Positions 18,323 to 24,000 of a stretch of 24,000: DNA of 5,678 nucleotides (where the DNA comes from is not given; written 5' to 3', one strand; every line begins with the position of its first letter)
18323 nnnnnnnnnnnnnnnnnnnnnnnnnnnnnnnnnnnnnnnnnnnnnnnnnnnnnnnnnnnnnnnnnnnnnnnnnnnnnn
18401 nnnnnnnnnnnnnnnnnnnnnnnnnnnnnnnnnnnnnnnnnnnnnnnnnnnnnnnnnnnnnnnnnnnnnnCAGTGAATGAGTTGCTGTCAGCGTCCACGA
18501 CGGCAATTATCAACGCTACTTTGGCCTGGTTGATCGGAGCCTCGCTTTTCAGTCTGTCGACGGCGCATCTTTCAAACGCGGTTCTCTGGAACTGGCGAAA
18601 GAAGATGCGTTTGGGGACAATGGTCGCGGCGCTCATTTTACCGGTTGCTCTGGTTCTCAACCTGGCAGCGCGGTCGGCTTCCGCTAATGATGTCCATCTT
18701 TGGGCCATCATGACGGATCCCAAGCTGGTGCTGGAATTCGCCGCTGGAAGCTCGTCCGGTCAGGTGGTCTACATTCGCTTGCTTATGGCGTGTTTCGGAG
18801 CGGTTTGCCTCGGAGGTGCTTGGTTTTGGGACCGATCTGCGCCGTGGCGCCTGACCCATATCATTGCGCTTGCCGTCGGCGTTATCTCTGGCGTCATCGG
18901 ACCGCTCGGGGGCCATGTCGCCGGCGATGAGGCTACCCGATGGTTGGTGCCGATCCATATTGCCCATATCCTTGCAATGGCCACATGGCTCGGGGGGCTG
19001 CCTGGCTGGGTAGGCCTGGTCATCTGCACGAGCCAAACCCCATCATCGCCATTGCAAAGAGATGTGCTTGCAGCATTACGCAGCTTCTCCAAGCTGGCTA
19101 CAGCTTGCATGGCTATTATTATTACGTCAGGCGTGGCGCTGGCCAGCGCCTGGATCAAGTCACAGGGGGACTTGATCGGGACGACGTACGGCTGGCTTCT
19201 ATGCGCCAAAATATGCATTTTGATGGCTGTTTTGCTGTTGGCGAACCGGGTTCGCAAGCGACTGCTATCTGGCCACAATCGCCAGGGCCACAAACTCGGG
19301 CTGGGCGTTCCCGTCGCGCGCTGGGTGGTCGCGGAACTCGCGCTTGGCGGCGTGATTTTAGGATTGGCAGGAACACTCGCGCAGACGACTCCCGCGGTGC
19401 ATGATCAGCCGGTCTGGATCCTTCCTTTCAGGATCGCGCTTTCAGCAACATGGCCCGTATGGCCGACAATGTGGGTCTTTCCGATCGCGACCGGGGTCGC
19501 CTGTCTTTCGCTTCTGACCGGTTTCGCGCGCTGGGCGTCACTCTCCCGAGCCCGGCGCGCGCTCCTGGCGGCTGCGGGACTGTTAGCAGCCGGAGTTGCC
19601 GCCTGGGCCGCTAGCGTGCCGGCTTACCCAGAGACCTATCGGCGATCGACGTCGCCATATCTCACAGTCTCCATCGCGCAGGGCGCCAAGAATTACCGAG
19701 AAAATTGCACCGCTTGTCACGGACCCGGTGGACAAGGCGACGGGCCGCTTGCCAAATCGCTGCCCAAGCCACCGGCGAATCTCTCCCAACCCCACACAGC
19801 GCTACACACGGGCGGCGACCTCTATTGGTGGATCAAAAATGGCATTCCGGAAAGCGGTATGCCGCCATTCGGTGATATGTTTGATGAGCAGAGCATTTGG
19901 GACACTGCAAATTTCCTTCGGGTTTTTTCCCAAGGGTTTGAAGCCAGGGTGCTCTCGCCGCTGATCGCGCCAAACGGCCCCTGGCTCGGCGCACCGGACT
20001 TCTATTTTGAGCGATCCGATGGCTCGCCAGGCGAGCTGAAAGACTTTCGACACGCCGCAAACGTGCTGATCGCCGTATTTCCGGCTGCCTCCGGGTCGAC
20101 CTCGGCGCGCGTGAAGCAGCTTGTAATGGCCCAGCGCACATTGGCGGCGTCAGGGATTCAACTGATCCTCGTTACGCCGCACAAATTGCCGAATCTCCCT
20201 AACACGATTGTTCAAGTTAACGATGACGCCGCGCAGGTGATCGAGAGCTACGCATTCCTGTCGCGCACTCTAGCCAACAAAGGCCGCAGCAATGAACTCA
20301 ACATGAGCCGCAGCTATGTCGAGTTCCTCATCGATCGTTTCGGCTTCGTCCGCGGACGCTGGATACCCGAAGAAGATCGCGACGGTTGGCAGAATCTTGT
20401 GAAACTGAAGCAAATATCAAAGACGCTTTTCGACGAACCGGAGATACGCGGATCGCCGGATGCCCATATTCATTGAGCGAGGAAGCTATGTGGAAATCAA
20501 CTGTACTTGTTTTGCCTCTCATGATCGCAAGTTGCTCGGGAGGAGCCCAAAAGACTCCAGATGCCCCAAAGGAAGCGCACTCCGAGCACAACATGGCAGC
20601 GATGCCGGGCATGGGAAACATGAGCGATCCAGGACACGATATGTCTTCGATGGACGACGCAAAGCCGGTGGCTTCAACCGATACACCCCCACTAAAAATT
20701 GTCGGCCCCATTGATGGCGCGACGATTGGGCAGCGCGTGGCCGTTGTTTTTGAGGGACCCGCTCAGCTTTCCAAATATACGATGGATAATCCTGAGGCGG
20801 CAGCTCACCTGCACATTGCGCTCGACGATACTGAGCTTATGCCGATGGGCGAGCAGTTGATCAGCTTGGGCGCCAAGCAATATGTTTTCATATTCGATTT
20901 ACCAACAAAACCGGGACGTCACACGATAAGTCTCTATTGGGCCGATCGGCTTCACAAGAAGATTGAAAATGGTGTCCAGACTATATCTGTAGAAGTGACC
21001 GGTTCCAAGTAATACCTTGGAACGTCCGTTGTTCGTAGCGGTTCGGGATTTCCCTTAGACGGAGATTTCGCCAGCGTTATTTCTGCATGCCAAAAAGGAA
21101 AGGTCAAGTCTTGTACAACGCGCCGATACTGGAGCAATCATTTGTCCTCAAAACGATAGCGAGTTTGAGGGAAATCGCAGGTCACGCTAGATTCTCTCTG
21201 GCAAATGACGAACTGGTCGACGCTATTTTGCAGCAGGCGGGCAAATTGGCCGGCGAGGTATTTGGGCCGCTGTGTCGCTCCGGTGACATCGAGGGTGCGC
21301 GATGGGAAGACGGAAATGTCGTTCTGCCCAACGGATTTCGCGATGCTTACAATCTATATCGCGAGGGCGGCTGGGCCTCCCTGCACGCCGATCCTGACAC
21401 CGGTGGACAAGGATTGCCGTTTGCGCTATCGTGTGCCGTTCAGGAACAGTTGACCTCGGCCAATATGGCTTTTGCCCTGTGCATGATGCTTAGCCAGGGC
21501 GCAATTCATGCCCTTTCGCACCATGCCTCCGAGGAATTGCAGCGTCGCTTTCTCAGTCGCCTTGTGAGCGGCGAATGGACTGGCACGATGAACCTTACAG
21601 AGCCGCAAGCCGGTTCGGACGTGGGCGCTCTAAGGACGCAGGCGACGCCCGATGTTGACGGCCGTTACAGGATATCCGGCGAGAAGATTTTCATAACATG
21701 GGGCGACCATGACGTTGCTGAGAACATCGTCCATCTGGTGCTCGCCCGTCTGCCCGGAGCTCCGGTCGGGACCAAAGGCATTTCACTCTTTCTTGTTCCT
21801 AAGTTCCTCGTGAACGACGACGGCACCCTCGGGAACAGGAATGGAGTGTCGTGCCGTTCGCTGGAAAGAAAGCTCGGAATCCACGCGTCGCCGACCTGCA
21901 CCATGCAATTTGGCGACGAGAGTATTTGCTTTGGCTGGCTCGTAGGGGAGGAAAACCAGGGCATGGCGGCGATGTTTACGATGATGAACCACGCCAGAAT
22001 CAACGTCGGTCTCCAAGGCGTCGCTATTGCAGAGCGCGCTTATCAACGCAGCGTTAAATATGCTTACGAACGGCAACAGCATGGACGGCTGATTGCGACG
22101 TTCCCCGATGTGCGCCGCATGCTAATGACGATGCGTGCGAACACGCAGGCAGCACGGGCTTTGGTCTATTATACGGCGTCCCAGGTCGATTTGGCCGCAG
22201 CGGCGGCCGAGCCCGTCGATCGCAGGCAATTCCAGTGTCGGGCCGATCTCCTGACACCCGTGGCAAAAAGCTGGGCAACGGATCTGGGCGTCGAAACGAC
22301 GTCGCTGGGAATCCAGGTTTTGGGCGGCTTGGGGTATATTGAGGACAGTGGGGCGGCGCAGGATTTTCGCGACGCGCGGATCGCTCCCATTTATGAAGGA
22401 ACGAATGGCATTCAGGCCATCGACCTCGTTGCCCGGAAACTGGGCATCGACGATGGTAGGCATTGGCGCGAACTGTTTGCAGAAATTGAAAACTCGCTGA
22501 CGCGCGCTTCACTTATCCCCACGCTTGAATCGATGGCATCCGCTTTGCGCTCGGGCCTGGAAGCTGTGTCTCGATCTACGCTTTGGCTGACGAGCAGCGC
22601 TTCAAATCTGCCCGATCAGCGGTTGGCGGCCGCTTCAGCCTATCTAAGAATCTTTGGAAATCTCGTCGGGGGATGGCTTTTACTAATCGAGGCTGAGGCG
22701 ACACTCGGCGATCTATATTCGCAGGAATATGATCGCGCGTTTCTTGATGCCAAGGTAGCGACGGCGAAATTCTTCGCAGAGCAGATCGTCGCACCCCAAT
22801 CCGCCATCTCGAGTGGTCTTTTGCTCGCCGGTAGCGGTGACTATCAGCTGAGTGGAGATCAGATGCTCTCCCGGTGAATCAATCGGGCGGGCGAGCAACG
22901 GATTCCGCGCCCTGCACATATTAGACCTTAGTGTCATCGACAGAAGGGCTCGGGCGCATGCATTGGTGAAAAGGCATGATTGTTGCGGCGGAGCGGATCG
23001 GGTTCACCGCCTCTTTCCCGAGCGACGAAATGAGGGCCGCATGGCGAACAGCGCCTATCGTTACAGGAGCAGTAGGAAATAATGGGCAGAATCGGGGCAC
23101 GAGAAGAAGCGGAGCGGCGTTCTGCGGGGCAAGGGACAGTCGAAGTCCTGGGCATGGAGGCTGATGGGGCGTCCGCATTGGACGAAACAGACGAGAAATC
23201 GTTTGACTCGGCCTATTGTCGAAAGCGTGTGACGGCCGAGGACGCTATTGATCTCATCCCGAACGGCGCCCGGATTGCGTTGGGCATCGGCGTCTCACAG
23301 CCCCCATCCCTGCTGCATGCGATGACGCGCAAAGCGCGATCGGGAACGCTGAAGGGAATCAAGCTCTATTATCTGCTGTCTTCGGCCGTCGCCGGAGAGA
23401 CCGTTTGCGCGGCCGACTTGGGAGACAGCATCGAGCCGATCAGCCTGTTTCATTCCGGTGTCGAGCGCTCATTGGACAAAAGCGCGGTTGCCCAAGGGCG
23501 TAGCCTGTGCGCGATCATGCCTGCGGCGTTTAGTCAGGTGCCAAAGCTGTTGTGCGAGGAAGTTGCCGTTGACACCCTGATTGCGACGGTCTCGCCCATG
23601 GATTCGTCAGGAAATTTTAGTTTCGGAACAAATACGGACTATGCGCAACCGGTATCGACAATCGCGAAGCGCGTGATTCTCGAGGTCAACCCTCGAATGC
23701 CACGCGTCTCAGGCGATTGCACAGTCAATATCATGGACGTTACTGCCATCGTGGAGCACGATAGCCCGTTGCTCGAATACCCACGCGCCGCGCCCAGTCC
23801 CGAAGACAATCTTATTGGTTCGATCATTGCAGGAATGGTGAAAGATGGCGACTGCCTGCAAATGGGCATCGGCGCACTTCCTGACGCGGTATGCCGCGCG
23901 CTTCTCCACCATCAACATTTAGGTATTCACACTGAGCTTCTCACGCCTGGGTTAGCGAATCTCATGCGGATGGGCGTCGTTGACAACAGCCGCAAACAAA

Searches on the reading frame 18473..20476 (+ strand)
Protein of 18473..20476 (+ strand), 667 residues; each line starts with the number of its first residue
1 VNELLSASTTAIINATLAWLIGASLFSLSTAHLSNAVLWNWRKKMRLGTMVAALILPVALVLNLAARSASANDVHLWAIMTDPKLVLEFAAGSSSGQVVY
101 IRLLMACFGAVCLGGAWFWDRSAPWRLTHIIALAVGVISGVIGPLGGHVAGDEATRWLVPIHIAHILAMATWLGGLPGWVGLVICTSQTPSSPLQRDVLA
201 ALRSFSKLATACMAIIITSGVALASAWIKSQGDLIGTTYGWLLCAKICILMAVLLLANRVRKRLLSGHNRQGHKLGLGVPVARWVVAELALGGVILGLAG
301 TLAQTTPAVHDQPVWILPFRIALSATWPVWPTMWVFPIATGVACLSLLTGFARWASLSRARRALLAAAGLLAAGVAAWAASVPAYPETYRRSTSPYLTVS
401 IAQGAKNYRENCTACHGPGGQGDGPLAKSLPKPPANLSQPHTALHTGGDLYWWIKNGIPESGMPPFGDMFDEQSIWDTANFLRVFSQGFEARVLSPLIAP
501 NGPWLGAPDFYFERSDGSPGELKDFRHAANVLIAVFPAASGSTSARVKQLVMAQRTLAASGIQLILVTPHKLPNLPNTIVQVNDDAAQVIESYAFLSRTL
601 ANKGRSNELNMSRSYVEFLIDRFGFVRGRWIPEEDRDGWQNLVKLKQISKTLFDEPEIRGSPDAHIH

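Call 3: search_protein_families(library=ncbifam, proteins=[window:18473-20476:+])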
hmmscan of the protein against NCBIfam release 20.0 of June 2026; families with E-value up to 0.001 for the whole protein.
window:18473-20476:+ (667 aa): 3 families
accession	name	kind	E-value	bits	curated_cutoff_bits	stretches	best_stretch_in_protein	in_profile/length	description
NF011054.0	PRK14486.1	equivalog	2.3e-07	30.6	447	1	399-483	213-288/294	putative bifunctional cbb3-type cytochrome c oxidase subunit II/cytochrome c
NF033864.1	cytochrome579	equivalog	3.2e-06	27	280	1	400-460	48-111/179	cytochrome 579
NF050122.1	bc1_QcrC_actin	exception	0.00039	19.8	200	1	364-423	9-63/253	cytochrome bc1 complex diheme cytochrome c subunit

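Call 4: search_protein_families(library=pfam, proteins=[window:18473-20476:+])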
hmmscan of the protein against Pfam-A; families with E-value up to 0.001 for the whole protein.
window:18473-20476:+ (667 aa): 3 families
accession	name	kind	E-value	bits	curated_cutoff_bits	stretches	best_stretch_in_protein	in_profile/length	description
PF05425.18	CopD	-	3.9e-18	66.2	32.1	1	200-302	2-105/105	Copper resistance protein D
PF13442.11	Cytochrome_CBB3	-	9.8e-13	48.7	27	1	401-482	3-68/68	Cytochrome C oxidase, cbb3-type, subunit III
PF00034.26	Cytochrom_C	-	1.9e-11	45.5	21.3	1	401-483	1-87/90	Cytochrome c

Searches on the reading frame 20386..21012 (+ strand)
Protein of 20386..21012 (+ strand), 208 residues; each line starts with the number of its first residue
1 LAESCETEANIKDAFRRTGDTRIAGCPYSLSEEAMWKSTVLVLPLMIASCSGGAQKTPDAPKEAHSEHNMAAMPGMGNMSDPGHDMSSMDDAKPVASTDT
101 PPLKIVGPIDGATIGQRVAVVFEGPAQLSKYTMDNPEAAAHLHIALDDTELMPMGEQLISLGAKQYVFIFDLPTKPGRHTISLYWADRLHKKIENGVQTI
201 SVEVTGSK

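Call 6: search_protein_families(library=ncbifam, proteins=[window:20386-21012:+])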
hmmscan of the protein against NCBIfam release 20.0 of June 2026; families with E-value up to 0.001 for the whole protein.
window:20386-21012:+ (208 aa): 0 families

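Call 7: search_protein_families(library=pfam, proteins=[window:20386-21012:+], max_evalue=0.01)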
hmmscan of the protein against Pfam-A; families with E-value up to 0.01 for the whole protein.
window:20386-21012:+ (208 aa): 1 family
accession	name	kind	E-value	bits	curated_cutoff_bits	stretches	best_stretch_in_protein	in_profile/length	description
PF14347.11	DUF4399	-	0.0057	17.4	28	0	141-204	22-90/91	Domain of unknown function (DUF4399)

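Call 32: search_protein_families(library=pfam, proteins=[window:20386-21012:+], max_evalue=5)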
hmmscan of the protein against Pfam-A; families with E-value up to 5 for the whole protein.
window:20386-21012:+ (208 aa): 1 family
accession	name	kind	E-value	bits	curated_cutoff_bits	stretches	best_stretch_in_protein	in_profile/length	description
PF14347.11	DUF4399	-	0.0057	17.4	28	1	141-204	22-90/91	Domain of unknown function (DUF4399)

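Call 78: search_protein_families(library=ncbifam, proteins=[window:20488-21012:+], max_evalue=0.01)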
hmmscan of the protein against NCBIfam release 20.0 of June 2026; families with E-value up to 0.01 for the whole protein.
window:20488-21012:+ (174 aa): 0 families

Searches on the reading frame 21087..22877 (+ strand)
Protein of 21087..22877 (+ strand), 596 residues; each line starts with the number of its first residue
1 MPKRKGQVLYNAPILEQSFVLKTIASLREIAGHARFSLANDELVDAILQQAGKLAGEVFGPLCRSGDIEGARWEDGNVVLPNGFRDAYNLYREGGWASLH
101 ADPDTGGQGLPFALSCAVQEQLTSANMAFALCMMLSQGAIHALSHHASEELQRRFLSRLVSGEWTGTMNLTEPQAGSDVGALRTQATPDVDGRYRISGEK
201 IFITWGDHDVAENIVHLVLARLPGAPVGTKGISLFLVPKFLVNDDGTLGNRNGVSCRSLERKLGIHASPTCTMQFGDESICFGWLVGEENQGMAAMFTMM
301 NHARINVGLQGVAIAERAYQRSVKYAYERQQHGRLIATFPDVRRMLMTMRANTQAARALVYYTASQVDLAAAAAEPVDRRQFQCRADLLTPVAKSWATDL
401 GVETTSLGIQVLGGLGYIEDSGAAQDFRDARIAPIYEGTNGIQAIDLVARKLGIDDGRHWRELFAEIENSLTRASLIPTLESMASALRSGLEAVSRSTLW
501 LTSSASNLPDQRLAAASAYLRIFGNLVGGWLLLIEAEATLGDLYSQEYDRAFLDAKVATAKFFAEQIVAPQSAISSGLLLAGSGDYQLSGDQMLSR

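Call 3: search_protein_families(library=ncbifam, proteins=[window:21087-22877:+])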
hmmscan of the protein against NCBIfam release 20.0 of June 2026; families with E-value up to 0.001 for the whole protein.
window:21087-22877:+ (596 aa): 20 families
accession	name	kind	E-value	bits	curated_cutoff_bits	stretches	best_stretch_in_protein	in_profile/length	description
NF042972.1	AcrlCoAredClosAcrC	equivalog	2.7e-50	171.1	640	1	86-445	40-370/378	acryloyl-CoA reductase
NF058590.1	AcCoDHFadEBacil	equivalog_domain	3.9e-40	138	600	1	105-444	76-403/586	acyl-CoA dehydrogenase FadE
NF043006.1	CyhCrbnylCoADH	equivalog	1.4e-35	123.1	650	1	103-451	56-374/380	cyclohexane-1-carbonyl-CoA dehydrogenase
NF042439.1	SulpropCoADesulf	equivalog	1.8e-35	122.4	600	1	103-448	45-367/379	3-sulfinopropanoyl-CoA desulfinase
NF045552.1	GlutCoADH_Des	equivalog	3.8e-35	121.8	470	1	104-454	59-382/387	glutaryl-CoA dehydrogenase Acd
NF008594.0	PRK11561.1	equivalog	7.7e-34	116.9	545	1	122-448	132-436/540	isovaleryl-CoA dehydrogenase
NF045652.1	ProlPCPDhRedW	equivalog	9e-34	116.9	650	1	81-454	30-375/376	L-prolyl-[peptidyl-carrier protein] dehydrogenase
NF053553.1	prodigi_MBC_PigA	equivalog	2.3e-33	115.9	500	1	96-454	50-381/381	prodigiosin MBC biosynthesis dehydrogenase PigA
NF008997.0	PRK12341.1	equivalog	5e-30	104.8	537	1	93-443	48-368/382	acyl-CoA dehydrogenase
TIGR03207.1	cyc_hxne_CoA_dh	equivalog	1.7e-26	92.8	575.35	1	104-442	54-362/372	cyclohexanecarboxyl-CoA dehydrogenase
NF002885.1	PRK03354.1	equivalog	1.6e-17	63.7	540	1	107-445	62-367/378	crotonobetainyl-CoA dehydrogenase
NF052270.1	Staph_DH_FadE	equivalog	4.5e-17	61.9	600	1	135-452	108-393/400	acyl-CoA dehydrogenase FadE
NF007000.1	PRK09463.1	subfamily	3.7e-10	38.8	600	1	88-185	79-178/726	acyl-CoA dehydrogenase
TIGR03204.1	pimC_large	equivalog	9e-10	38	623.85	1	86-349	44-287/395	pimeloyl-CoA dehydrogenase large subunit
NF049984.1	Rv1679_FadE16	equivalog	1.9e-09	37.2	600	1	86-435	28-349/371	Rv1679 family acyl-CoA dehydrogenase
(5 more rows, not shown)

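Call 4: search_protein_families(library=pfam, proteins=[window:21087-22877:+])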
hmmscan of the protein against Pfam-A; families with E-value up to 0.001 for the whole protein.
window:21087-22877:+ (596 aa): 6 families
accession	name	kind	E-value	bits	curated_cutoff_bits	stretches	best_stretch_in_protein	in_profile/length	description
PF00441.29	Acyl-CoA_dh_1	-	1.4e-29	103.6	22.4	1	290-450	1-148/150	Acyl-CoA dehydrogenase, C-terminal domain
PF12806.12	Acyl-CoA_dh_C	-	2.3e-20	73.4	30.3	1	463-568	1-103/124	Acetyl-CoA dehydrogenase C-terminal like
PF02770.24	Acyl-CoA_dh_M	-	1.5e-15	57.5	33.3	1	168-276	2-95/97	Acyl-CoA dehydrogenase, middle domain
PF08028.16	Acyl-CoA_dh_2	-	1.1e-09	39.1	22.7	1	308-440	4-133/134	Acyl-CoA dehydrogenase, C-terminal domain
PF02771.21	Acyl-CoA_dh_N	-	1.1e-09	39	22.9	1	85-163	34-113/113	Acyl-CoA dehydrogenase, N-terminal domain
PF22924.1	ACOX_C_alpha1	-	6e-05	23.4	27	1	299-442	3-159/169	Acyl-CoA oxidase, C-alpha1 domain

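Call 75: search_solved_structures(query=window:21087-22877:+, max_evalue=1e-20)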
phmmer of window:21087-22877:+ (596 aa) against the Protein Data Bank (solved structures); distinct sequences matched with E-value up to 1e-20: 60.
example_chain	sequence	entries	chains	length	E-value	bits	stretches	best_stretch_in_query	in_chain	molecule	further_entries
8png_B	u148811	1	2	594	1.5e-143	482.6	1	10-589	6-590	Probable acyl-CoA dehydrogenase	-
8r1e_B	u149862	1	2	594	3.9e-142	478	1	10-589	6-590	Probable acyl-CoA dehydrogenase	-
6ijc_A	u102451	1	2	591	4.8e-133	447.9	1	10-566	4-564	Acyl-CoA dehydrogenase family protein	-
8pns_A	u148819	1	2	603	1.9e-127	429.5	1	39-585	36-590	Acyl-CoA dehydrogenase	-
8pu5_B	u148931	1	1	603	1.3e-126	426.7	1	39-585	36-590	Probable acyl-CoA dehydrogenase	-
6kpt_A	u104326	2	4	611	6.5e-81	275.9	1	10-568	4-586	Acyl-CoA dehydrogenase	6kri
6kse_A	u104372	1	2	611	1e-80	275.2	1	10-568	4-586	Acyl-CoA dehydrogenase FadE5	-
6ksa_A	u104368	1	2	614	3.7e-80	273.3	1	10-568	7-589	Acyl-CoA dehydrogenase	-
6lq6_A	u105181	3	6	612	4.4e-80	273.1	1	10-568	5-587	Acyl-CoA dehydrogenase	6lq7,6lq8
6ks9_A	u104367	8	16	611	4.8e-80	273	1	10-568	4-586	Acyl-CoA dehydrogenase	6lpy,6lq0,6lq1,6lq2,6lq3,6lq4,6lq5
6ksb_A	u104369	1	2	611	2.3e-79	270.8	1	10-568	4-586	Acyl-CoA dehydrogenase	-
3pfd_A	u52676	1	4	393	6.9e-41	143.7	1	91-446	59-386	Acyl-CoA dehydrogenase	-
8i4p_A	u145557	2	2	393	2.5e-40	141.9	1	85-452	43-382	Acyl-CoA dehydrogenase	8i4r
7w0j_A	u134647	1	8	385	3.6e-40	141.3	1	85-451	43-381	Acyl-CoA dehydrogenase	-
3nf4_A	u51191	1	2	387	2.6e-39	138.5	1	94-450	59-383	acyl-CoA dehydrogenase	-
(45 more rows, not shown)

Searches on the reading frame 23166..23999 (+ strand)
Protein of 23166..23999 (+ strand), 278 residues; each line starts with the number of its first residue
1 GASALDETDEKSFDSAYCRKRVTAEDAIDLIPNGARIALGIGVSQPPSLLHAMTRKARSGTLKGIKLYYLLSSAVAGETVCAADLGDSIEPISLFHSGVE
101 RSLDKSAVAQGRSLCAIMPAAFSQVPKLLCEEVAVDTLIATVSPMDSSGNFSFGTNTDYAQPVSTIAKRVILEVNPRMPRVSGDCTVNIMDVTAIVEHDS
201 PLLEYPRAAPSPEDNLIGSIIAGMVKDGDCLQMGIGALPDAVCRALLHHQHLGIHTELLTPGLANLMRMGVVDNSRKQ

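Call 76: search_solved_structures(query=window:23166-23999:+, max_evalue=0.00001)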
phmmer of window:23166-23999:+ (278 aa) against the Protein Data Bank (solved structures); distinct sequences matched with E-value up to 0.00001: 11.
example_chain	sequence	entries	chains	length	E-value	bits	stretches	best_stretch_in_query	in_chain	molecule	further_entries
4n8h_A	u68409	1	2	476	7.6e-67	228.9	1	15-277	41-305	4-hydroxybutyrate coenzyme A transferase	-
4n8j_A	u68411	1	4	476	1.4e-66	228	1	15-277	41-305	Putative 4-hydroxybutyrate coenzyme A transferase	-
3qli_A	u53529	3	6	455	2.2e-66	227.4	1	15-277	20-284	Coenzyme A transferase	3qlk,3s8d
4n8l_A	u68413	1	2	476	7.1e-66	225.7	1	15-277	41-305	Putative 4-hydroxybutyrate coenzyme A transferase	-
4n8i_A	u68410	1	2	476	1.3e-65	224.9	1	15-277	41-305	4-hydroxybutyrate coenzyme A transferase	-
4n8k_A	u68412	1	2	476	1.9e-65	224.3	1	15-277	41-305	Putative 4-hydroxybutyrate coenzyme A transferase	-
9vag_F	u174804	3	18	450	1.5e-34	123.1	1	17-277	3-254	4-hydroxybutyrate coenzyme A transferase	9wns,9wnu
3d3u_A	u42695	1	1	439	1e-33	120.4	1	19-277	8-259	4-hydroxybutyrate CoA-transferase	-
3eh7_A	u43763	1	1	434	4.1e-33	118.4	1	15-277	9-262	4-hydroxybutyrate CoA-transferase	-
3gk7_A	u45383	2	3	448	1.1e-31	113.7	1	17-277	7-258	4-Hydroxybutyrate CoA-transferase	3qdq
2oas_A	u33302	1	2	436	2.7e-31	112.4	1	117-277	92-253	4-hydroxybutyrate coenzyme A transferase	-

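Call 78: search_protein_families(library=ncbifam, proteins=[window:23166-23999:+], max_evalue=0.01)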
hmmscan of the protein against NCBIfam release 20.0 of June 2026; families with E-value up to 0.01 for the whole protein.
window:23166-23999:+ (278 aa): 3 families
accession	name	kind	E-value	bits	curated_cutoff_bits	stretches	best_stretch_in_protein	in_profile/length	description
TIGR03948.1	butyr_acet_CoA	equivalog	1.4e-28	99.9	674.8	1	13-278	2-265/445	butyryl-CoA:acetate CoA-transferase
TIGR03458.1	YgfH_subfam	subfamily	5.6e-05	22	658.7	0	225-273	249-299/489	succinate CoA transferase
NF008154.0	PRK10906.1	equivalog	5.8e-05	22.5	331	1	211-259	75-123/252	DeoR/GlpR family transcriptional regulator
